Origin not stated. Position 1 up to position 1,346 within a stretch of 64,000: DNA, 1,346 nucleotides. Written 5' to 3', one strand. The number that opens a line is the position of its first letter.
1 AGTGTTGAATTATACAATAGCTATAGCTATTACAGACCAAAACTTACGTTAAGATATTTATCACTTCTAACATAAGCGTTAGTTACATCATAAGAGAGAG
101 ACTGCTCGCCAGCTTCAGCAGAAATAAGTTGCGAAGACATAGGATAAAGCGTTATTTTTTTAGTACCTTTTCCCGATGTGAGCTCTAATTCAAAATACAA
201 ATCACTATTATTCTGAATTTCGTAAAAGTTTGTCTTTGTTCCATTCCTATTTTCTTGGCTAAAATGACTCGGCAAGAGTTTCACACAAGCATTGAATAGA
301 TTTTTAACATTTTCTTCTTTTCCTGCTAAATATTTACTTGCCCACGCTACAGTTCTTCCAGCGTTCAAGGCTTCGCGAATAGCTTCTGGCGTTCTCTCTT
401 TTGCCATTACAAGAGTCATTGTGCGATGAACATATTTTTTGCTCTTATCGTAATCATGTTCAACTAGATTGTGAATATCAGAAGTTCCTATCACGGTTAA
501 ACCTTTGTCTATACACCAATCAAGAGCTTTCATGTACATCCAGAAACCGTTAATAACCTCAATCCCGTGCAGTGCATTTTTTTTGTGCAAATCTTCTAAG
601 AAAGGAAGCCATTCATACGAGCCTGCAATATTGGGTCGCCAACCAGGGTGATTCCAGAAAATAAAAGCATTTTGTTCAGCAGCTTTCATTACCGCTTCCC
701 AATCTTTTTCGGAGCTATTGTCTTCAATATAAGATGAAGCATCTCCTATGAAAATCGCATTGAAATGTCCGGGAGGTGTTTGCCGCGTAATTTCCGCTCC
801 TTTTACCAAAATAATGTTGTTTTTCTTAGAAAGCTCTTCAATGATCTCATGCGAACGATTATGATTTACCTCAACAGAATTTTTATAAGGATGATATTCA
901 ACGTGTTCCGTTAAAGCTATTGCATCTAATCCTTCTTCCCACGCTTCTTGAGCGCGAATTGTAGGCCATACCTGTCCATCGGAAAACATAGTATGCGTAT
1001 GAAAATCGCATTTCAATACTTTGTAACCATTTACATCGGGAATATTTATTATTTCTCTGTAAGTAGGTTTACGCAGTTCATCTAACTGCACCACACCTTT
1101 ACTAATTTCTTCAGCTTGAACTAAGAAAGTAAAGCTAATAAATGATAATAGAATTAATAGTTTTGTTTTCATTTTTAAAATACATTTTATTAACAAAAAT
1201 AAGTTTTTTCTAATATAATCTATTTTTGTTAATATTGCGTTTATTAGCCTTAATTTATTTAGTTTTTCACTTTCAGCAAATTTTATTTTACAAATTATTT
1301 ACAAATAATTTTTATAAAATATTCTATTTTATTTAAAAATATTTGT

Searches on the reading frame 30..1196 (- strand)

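Call 53: search_protein_families(library=pfam, proteins=[window:30-1196:-], max_evalue=0.00001)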
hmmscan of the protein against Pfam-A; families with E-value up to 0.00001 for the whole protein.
window:30-1196:- (388 aa): 2 families
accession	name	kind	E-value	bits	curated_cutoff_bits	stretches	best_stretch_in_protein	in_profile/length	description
PF16392.11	DUF5001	-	2.7e-10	40.5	23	1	315-386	6-85/86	Ig-like domain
PF02811.25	PHP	-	2.1e-07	31.9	26.4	1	64-205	1-52/164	PHP domain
